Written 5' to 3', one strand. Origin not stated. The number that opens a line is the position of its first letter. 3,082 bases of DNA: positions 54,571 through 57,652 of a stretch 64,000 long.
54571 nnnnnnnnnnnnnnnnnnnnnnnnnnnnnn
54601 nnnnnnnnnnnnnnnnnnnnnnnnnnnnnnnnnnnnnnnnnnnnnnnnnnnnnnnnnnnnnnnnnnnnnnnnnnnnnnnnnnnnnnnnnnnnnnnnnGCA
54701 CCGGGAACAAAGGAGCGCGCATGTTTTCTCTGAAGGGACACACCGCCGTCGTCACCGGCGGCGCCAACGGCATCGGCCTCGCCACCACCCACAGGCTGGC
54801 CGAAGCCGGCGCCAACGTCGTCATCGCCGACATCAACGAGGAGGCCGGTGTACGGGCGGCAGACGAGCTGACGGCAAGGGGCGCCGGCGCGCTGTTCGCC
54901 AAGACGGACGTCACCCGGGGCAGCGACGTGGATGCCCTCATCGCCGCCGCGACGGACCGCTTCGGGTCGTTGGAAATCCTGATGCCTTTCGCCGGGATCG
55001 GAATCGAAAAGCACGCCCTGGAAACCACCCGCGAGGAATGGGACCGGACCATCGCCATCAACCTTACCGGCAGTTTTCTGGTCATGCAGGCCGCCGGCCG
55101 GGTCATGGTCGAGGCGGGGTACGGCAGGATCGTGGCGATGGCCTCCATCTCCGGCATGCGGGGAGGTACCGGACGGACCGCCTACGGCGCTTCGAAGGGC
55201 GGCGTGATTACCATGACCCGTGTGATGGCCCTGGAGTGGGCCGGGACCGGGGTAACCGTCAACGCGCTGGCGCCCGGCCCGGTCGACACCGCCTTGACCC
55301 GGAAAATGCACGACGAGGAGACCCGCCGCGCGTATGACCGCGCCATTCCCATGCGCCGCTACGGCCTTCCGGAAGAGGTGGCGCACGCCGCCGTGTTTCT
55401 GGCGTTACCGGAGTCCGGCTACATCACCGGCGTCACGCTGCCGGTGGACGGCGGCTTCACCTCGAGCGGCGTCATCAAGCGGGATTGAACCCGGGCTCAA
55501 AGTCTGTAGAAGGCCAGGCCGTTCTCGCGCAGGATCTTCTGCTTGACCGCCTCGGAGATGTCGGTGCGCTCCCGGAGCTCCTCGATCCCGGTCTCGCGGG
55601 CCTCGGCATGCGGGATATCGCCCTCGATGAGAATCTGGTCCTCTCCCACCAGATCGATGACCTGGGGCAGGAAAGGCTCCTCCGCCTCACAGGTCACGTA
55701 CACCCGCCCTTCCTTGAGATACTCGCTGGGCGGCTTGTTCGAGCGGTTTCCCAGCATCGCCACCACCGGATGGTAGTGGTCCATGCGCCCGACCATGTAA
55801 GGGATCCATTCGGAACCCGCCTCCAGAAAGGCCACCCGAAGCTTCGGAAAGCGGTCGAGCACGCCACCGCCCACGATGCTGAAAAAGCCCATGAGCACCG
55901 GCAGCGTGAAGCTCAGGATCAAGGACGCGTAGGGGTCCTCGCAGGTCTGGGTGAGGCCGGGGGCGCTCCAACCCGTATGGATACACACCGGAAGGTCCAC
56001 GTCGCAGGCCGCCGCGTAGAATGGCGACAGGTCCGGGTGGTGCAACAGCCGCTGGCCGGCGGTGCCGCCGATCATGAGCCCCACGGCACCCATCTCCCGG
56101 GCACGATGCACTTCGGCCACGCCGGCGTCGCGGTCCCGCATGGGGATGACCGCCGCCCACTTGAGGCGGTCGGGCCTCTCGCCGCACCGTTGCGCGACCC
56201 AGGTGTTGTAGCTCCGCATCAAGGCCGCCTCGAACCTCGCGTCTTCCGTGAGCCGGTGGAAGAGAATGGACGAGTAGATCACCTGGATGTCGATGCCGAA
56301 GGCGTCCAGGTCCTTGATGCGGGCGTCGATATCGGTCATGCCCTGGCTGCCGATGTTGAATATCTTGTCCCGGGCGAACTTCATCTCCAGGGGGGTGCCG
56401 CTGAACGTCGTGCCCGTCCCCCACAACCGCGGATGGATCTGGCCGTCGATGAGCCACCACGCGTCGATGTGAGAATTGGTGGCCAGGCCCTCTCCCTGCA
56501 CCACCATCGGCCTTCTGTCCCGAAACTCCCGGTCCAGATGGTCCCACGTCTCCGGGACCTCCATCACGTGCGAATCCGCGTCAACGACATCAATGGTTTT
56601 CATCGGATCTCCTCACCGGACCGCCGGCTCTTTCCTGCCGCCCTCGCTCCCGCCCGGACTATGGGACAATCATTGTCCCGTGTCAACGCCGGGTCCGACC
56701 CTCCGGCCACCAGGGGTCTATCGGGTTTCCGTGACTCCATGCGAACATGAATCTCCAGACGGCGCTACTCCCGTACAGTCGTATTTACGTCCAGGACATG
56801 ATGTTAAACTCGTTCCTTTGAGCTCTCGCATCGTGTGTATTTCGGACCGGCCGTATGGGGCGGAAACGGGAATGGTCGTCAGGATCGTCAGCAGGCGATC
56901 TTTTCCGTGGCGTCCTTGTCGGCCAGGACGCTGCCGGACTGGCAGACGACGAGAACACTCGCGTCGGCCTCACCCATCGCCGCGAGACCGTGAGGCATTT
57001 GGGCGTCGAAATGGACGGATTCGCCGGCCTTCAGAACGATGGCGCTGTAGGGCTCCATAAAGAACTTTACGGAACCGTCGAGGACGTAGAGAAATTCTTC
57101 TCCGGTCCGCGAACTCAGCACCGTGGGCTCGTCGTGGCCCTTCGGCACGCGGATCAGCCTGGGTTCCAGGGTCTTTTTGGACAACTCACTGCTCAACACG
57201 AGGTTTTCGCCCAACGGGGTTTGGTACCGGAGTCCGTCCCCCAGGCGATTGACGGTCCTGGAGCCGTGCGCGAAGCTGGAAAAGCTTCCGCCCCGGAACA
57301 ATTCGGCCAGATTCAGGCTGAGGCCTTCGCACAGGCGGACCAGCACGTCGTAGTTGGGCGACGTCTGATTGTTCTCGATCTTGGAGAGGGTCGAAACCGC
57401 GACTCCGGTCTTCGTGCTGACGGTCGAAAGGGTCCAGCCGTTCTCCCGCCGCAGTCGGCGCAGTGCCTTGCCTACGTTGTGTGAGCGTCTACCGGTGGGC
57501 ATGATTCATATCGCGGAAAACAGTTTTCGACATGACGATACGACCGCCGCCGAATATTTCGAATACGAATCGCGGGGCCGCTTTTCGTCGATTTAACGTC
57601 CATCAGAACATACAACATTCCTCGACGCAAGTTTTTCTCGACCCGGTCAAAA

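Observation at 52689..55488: Kbl overlapped by an unknown E-x-x-H protein and followed by an SDR, with amidohydrolase-2 genes on both sides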

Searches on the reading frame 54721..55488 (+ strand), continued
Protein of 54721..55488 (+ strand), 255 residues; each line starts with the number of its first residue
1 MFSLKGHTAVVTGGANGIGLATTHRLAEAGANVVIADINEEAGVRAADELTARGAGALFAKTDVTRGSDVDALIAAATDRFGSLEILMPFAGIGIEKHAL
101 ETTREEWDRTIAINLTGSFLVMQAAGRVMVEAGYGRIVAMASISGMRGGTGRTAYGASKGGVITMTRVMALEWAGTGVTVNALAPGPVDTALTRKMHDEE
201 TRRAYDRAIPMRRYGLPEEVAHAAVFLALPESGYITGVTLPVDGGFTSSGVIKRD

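Call 68: search_dna_similar(query=window:54721-55485:+, collection=plasmids, mode=protein, max_rows=25, max_evalue=1e-40)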
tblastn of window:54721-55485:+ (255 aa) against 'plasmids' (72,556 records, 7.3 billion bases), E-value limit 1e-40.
Records with a match: 391; places in all: 436; records where one place covers at least 80% of the query: 391.
Best place of each record, by identity: <60% 391.
By first word of the organism name: Rhizobium 62; Agrobacterium 46; Sphingobium 15; Pseudosulfitobacter 14; Haloarcula 14; Paracoccus 12; Roseomonas 11; Haladaptatus 10; Streptomyces 9; Cupriavidus 7; and 87 more.
By predicted mobility (MOB-suite, as given by PLSDB): non-mobilizable 280; conjugative 92; mobilizable 19.
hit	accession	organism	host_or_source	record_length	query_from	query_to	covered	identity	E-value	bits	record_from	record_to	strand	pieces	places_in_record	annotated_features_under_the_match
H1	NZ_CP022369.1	Azospirillum sp. TSH58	single cell,paddy soils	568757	2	252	98%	51.8%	3e-64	223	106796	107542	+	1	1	SDR family NAD(P)-dependent oxidoreductase | molybdopterin-dependent oxidoreductase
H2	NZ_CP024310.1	Sinorhizobium fredii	Phaseolus vulgaris,cell culture,plant ...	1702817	4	252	98%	51.8%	4e-69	237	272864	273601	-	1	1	record has no annotation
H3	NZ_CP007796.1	Azospirillum argentinense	Triticum aestivum L.,Root,wheat ...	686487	1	252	99%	50.8%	3e-62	217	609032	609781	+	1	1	SDR family NAD(P)-dependent oxidoreductase | molybdopterin-dependent oxidoreductase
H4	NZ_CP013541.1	Rhizobium phaseoli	Phaseolus vulgaris,Whole ...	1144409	4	254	98%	50.8%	1e-68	236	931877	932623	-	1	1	record has no annotation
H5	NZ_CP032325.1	Azospirillum argentinense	soil sample,Agricultural field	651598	2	252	98%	50.6%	2e-61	215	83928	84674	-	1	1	SDR family NAD(P)-dependent oxidoreductase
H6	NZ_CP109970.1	Agrobacterium salinitolerans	-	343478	4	252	98%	51.0%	4e-69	237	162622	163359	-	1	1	SDR family NAD(P)-dependent oxidoreductase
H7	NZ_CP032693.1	Rhizobium sp. CCGE532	Phaseolus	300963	4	252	98%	50.2%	2e-69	238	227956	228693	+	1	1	3-oxoacyl-ACP reductase family protein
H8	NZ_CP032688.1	Rhizobium sp. CCGE531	Phaseolus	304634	4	252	98%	50.2%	2e-69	238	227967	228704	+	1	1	3-oxoacyl-ACP reductase family protein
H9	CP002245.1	Sinorhizobium fredii GR64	Phaseolus vulgaris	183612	4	252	98%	50.2%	2e-69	238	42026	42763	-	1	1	fabG2: 3-oxoacyl reductase protein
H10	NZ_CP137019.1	Sinorhizobium fredii GR64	Phaseolus vulgaris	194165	4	252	98%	50.2%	2e-69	238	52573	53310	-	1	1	3-oxoacyl-ACP reductase family protein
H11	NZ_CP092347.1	Rhizobium sp. C104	Cell culture,nodule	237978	4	252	98%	50.2%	2e-69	238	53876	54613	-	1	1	3-oxoacyl-ACP reductase family protein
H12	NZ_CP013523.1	Rhizobium phaseoli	Phaseolus vulgaris,Whole ...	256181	4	252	98%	50.2%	2e-69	238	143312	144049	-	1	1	3-oxoacyl-ACP reductase family protein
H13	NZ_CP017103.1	Rhizobium gallicum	Phaseolus vulgaris,Whole ...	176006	4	252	98%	49.8%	2e-68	235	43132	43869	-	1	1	3-oxoacyl-ACP reductase family protein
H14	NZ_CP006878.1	Rhizobium gallicum bv. gallicum R602sp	Phaseolus vulgaris,whole ...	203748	4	252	98%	49.8%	2e-68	235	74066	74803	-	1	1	3-oxoacyl-ACP reductase family protein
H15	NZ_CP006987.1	Rhizobium etli bv. mimosae str. IE4771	Phaseolus vulgaris,whole organism,nodule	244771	4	252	98%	49.4%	1e-68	236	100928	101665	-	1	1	3-oxoacyl-ACP reductase family protein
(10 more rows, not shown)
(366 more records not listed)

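Call 69: find_encoding_contigs(protein=P0269, flank=7000, max_places=2)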
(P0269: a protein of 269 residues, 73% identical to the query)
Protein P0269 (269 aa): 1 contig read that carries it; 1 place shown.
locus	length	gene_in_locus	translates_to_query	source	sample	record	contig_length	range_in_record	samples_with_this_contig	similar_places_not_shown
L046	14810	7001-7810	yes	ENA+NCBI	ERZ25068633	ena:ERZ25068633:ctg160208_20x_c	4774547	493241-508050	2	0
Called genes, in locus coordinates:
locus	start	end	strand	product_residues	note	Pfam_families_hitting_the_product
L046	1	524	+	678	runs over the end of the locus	PF01970:TctA, PF07331:TctB (weak)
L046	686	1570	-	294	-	PF00561:Abhydrolase_1, PF12146:Hydrolase_4 (weak), PF12697:Abhydrolase_6, PF00326:Peptidase_S9 (faint)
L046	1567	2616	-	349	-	PF01965:DJ-1_PfpI, PF12833:HTH_18, PF00165:HTH_AraC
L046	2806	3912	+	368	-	PF05544:Pro_racemase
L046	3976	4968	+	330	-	PF03480:DctP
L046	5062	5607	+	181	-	PF04290:DctQ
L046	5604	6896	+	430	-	PF06808:DctM, PF03600:CitMHS (weak)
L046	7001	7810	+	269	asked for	PF00106:adh_short, PF08659:KR, PF13561:adh_short_C2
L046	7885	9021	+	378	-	PF01266:DAO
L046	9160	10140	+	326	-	PF00126:HTH_1, PF03466:LysR_substrate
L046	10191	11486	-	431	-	PF02127:Peptidase_M18, PF05343:Peptidase_M42 (faint)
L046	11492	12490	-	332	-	PF04909:Amidohydro_2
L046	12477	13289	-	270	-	PF00106:adh_short, PF08659:KR, PF13561:adh_short_C2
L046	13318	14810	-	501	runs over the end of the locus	PF00501:AMP-binding, PF13193:AMP-binding_C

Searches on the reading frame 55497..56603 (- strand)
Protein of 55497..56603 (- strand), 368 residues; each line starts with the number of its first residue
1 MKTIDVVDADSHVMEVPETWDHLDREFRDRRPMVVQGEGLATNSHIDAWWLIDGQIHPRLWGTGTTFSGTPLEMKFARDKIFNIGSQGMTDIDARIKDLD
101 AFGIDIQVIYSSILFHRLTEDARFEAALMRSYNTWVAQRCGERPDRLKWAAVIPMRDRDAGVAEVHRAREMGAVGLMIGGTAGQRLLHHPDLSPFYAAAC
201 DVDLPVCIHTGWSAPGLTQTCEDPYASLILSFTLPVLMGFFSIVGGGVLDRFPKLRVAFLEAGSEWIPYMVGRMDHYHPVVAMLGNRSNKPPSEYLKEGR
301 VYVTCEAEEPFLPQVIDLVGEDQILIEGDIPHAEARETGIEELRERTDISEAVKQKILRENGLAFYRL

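Call 5: search_protein_families(library=pfam, proteins=[window:55497-56603:-], max_evalue=0.01)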
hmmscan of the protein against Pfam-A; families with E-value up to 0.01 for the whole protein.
window:55497-56603:- (368 aa): 1 family
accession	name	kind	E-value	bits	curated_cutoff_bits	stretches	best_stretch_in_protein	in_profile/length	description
PF04909.20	Amidohydro_2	-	1.4e-25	91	26.4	1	111-368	44-289/289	Amidohydrolase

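Call 6: search_protein_families(library=ncbifam, proteins=[window:55497-56603:-], max_evalue=0.01)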
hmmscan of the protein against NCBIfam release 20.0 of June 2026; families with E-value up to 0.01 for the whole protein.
window:55497-56603:- (368 aa): 0 families

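Call 54: search_solved_structures(query=window:55500-56603:-, max_evalue=0.00001)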
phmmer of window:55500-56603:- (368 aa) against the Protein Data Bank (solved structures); distinct sequences matched with E-value up to 0.00001: 38.
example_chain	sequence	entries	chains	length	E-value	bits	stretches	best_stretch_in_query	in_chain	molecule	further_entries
8yt2_A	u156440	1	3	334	1.2e-23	87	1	87-367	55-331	2-amino-3-carboxymuconate 6-semialdehyde decarboxylase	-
2hbv_A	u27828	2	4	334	2e-23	86.3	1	87-367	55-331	2-amino-3-carboxymuconate 6-semialdehyde decarboxylase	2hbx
6omp_A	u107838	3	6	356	2e-23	86.2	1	8-342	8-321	PtmU3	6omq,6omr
4ifk_B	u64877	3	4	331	2.2e-23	86.1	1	87-367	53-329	2-amino-3-carboxymuconate 6-semialdehyde decarboxylase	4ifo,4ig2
6mgs_A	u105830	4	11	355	2.4e-23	86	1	87-367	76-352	2-amino-3-carboxymuconate 6-semialdehyde decarboxylase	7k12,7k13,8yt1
4epk_A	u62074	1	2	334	2.7e-23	85.8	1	87-367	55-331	2-amino-3-carboxymuconate 6-semialdehyde decarboxylase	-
4era_A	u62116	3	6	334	3.3e-23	85.6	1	87-367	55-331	2-amino-3-carboxymuconate 6-semialdehyde decarboxylase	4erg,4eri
6mgt_A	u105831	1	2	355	3.3e-23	85.5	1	87-367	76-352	2-amino-3-carboxymuconate 6-semialdehyde decarboxylase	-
4ifr_A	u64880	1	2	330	1.3e-22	83.6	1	87-367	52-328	2-amino-3-carboxymuconate 6-semialdehyde decarboxylase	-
4ifk_A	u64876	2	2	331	1.3e-22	83.6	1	87-367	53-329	2-amino-3-carboxymuconate 6-semialdehyde decarboxylase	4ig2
4igm_A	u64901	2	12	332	7.5e-20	74.5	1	74-366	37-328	2-amino-3-carboxymuconate-6-semialdehyde decarboxylase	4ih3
4ofc_A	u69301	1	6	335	7.8e-20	74.4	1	74-366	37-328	2-amino-3-carboxymuconate-6-semialdehyde decarboxylase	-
2wm1_A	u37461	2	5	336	7.9e-20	74.4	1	74-366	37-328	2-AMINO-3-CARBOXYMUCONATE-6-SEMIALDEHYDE DECARBOXYLASE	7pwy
4ign_A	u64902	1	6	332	1.4e-19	73.6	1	74-366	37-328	2-amino-3-carboxymuconate-6-semialdehyde decarboxylase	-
4inf_A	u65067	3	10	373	1.2e-18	70.5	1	93-367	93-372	METAL-DEPENDENT HYDROLASE | 5-Carboxyvanillate Decarboxylase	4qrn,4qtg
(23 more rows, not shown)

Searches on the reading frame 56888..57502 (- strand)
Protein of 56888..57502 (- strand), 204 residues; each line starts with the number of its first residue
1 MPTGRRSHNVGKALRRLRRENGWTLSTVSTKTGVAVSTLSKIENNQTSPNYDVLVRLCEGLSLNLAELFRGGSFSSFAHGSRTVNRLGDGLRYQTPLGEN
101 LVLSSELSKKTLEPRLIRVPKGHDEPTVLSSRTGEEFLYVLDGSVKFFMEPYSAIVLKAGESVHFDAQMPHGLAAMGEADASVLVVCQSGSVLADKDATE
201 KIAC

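Call 5: search_protein_families(library=pfam, proteins=[window:56888-57502:-], max_evalue=0.01)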
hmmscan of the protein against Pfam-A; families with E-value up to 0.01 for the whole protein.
window:56888-57502:- (204 aa): 6 families
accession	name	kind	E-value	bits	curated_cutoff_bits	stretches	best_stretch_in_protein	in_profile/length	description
PF01381.28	HTH_3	-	7.6e-13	48.7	23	1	14-68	1-55/55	Helix-turn-helix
PF12844.13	HTH_19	-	3.9e-11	43.1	30.2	1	11-71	1-61/64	Helix-turn-helix domain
PF13560.12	HTH_31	-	4.9e-11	43.2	27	1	11-67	3-60/64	Helix-turn-helix domain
PF07883.17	Cupin_2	-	7.7e-11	42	27.2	1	116-187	2-70/70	Cupin domain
PF13443.12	HTH_26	-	2.6e-07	31.2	22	1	14-69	2-58/63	Cro/C1-type HTH DNA-binding domain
PF13413.12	HTH_25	-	7.4e-05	22.9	24.6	1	14-47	2-35/62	Helix-turn-helix domain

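Call 6: search_protein_families(library=ncbifam, proteins=[window:56888-57502:-], max_evalue=0.01)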
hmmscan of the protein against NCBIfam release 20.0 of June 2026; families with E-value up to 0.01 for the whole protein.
window:56888-57502:- (204 aa): 10 families
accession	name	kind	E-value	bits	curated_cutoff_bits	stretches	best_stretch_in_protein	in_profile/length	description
NF007408.0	PRK09943.1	equivalog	4.1e-08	33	211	1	9-70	7-68/185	HTH-type transcriptional regulator PuuR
TIGR03070.1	couple_hipB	subfamily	6.3e-07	29.3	71.65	1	9-65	2-58/58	type II toxin-antitoxin system Y4mF family antitoxin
NF041951.1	phage_RstR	subfamily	3e-06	27.5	80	1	10-68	3-61/108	RstR family transcriptional repressor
NF041677.1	trans_regClgR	equivalog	1.4e-05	25.1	170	1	9-70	8-69/113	transcriptional regulator ClgR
NF007271.0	PRK09726.1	equivalog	2.5e-05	24.2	79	1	11-64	14-67/88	type II toxin-antitoxin system antitoxin HipB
NF003162.0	PRK04140.1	equivalog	2.5e-05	23.5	263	1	11-66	128-183/317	transcriptional regulator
NF046032.1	TransRegSlrRBacil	equivalog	4.5e-05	23.6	250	1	10-70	2-63/149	HTH-type transcriptional regulator SlrR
TIGR00270.2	TIGR00270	equivalog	8.2e-05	22.5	110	1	11-73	77-139/159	multiprotein bridging factor aMBF1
NF010465.0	PRK13890.1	equivalog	0.0058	16.7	96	0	15-68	11-64/121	conjugal transfer protein TrbA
NF041534.1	rodZ_Strepcoccus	equivalog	0.0058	15.9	375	1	6-46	2-42/275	cytoskeleton protein RodZ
